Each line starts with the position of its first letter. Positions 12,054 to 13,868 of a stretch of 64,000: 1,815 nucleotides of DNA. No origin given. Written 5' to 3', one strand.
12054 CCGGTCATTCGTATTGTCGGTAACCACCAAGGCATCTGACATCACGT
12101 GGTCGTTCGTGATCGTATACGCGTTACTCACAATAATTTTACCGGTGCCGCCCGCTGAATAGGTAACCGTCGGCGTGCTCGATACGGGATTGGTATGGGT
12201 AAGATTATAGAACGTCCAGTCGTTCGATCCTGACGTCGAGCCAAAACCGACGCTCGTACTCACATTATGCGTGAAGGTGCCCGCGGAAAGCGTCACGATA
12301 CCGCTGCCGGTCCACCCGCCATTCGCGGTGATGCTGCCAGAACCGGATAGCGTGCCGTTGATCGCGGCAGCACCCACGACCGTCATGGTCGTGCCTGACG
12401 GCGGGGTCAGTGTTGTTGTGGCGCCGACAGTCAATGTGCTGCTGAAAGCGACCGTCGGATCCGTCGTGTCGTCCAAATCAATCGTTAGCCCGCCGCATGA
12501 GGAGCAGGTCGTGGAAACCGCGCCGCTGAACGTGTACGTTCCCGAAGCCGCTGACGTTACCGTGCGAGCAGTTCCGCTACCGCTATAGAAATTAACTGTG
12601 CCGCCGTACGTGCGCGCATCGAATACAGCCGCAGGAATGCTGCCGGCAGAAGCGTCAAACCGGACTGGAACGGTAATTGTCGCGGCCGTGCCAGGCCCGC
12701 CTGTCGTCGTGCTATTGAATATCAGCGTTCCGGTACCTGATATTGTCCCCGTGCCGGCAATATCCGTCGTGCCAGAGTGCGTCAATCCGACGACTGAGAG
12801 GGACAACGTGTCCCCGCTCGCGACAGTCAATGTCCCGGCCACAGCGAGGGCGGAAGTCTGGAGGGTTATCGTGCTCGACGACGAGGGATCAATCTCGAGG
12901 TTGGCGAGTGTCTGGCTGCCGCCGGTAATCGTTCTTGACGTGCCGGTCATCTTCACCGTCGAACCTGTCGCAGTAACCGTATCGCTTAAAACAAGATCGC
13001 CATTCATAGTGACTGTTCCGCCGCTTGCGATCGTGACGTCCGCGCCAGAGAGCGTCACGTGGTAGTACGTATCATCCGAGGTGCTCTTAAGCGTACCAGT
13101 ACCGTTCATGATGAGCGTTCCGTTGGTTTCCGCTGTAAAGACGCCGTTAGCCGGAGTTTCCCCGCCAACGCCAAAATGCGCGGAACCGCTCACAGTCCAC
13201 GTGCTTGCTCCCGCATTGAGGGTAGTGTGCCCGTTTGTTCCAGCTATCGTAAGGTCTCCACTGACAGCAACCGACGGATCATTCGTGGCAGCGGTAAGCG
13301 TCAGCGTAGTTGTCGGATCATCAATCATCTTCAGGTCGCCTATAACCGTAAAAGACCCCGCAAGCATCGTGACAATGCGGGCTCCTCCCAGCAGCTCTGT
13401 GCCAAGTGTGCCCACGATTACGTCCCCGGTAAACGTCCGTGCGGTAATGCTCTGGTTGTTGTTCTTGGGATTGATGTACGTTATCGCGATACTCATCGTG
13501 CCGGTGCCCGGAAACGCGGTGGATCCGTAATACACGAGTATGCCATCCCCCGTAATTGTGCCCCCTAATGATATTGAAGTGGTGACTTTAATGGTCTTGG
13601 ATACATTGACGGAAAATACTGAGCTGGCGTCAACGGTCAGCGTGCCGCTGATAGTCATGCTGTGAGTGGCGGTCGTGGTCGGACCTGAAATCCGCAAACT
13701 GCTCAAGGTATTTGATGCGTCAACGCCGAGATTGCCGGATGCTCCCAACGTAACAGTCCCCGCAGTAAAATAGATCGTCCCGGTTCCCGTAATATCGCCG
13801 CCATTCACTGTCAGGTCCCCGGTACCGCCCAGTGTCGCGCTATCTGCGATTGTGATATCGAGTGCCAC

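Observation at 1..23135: Unlisted >23-kb single ORF: a >7,700-aa giant surface protein running off the window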

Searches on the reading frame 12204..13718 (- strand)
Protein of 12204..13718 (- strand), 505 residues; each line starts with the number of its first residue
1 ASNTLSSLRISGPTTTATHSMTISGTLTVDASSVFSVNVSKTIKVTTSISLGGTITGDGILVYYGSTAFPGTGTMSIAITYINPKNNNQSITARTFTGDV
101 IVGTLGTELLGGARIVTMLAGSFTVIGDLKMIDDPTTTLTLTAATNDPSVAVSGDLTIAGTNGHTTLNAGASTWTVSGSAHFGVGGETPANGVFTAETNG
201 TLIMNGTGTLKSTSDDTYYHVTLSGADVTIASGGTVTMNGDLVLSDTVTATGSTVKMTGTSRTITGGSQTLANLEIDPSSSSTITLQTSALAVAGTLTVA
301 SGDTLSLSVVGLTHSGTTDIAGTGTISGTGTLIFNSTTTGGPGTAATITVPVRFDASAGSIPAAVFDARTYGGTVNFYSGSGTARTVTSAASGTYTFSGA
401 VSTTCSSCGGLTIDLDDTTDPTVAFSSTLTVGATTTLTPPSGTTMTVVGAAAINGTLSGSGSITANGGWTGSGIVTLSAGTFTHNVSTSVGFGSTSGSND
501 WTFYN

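Call 39: predict_structure(alignment_id=A2)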
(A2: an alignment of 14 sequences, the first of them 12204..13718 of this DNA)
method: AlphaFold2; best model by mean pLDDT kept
length: 505 residues; sequences in the alignment: 14
mean_pLDDT: 72.4   pTM: 0.67
mean pLDDT of the five models: 72.4, 68.2, 64.9, 63.9, 61.9
residues with pLDDT >= 90: 115; 70-90: 170; 50-70: 173; < 50: 47
segments of 3 or more residues with pLDDT < 50: 185-190, 278-281, 309-324, 336-345, 362-367
pLDDT, mean of each block of 10 residues (from residue 1): 84 92 94 95 93 95 89 91 86 94 76 88 94 78 91 87 78 90 55 77 80 66 71 66 68 66 60 59 54 59 54 31 49 47 49 58 51 70 57 71 70 63 79 79 76 80 78 75 67 52 51
secondary structure, 60 per line:
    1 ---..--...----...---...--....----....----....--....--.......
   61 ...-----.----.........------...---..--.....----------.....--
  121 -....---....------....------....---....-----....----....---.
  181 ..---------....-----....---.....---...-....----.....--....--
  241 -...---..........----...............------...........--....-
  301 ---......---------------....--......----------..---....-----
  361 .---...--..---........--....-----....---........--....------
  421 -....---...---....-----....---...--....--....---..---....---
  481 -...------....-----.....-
elements in order: E8-10 E15-17 E21-23 E26-29 E34-37 E42-45 E48-51 E54-63 E74-82 E89-91 E99-103 E114-118 E122-125 E129-132 E139-142 E149-152 E156-159 E165-168 E173-176 E180-182 E192-195 E201-204 E208-212 E216-218 E220-223 E228-232 E235-238 E242-244 E248-257 E262-276 E283-293 E296-299 E304-309 E325-328 E331-336 E352-355 E375-382 E385-388 E394-397 E401-408 E411-414 E422-425 E429-431 E435-438 E444-447 E451-453 E456-459 E462-465 E474-477 E482-484 E491-494 E500-504

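Call 42: fold_search(model_id=the predicted structure, library=pdb)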
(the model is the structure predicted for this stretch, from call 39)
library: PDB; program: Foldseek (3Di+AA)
matches with E <= 10: 68; with E <= 0.001: 0
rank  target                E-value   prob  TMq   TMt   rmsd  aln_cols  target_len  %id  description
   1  6p5t_A                7.2e-02  0.33  0.25  0.18  18.2       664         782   14  Surface-layer (S-layer) RsaA protein from Caulobacter crescentus bound to strontium and iodide (released 2020-01-15)
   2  5j44_A                1.4e-01  0.51  0.34  0.21  14.0       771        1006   12  Crystal structure of the Secreted Extracellular protein A (SepA) from Shigella flexneri (released 2017-04-12)
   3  9mne_B                2.6e-01  0.33  0.34  0.22  12.2       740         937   11  Crystal structure of enteropathogenic Escherichia coli EspC (released 2025-10-29)
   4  4avz                  3.3e-01  0.05  0.13  0.11  18.8       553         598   11  Tailspike protein mutant E372Q of E. coli bacteriophage HK620 (released 2012-09-26)
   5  2iou_G                5.7e-01  0.08  0.19  0.19  15.9       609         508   14  Major Tropism Determinant P1 (Mtd-P1) Variant Complexed with Bordetella brochiseptica Virulence Factor Pertactin extra (released 2007-10-23)
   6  7xz8                  5.7e-01  0.04  0.13  0.14  16.6       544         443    9  Mutant (K141A) of the N-terminal domain of fucoidan lyase FdlA (released 2022-09-28)
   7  9mne_A                5.9e-01  0.21  0.31  0.20  13.6       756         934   12  Crystal structure of enteropathogenic Escherichia coli EspC (released 2025-10-29)
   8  7koh_B                6.2e-01  0.12  0.22  0.21  16.8       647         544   13  Crystal structure of antigen 43 from Escherichia coli EDL933 (released 2022-03-09)
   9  2x6w_A                9.6e-01  0.03  0.13  0.12  18.9       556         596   12  Tailspike protein mutant E372Q of E.coli bacteriophage HK620 in complex with hexasaccharide (released 2011-03-02)
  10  7koh_A                1.0e+00  0.08  0.21  0.21  16.4       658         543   12  Crystal structure of antigen 43 from Escherichia coli EDL933 (released 2022-03-09)
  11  4i84_B                1.2e+00  0.06  0.14  0.20  14.4       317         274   17  The crystal structure of the Haemophilus influenzae HxuA secretion domain involved in the two-partner secretion pathwa (released 2013-11-13)
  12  4xon                  1.2e+00  0.03  0.15  0.13  18.0       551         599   11  Tailspike protein double mutant D339N/E372Q of E. coli bacteriophage HK620 (released 2016-01-27)
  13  6p5t_D                1.6e+00  0.08  0.26  0.19  18.5       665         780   15  Surface-layer (S-layer) RsaA protein from Caulobacter crescentus bound to strontium and iodide (released 2020-01-15)
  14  7xzc_B                1.6e+00  0.06  0.19  0.21  12.8       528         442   11  Mutant (R240A) of the N-terminal domain of fucoidan lyase FdlA (released 2022-09-28)
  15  4mr0_B                1.6e+00  0.04  0.15  0.17  16.3       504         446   10  Crystal structure of PfbA, a surface adhesin of Streptococcus pneumoniae (released 2014-02-05)
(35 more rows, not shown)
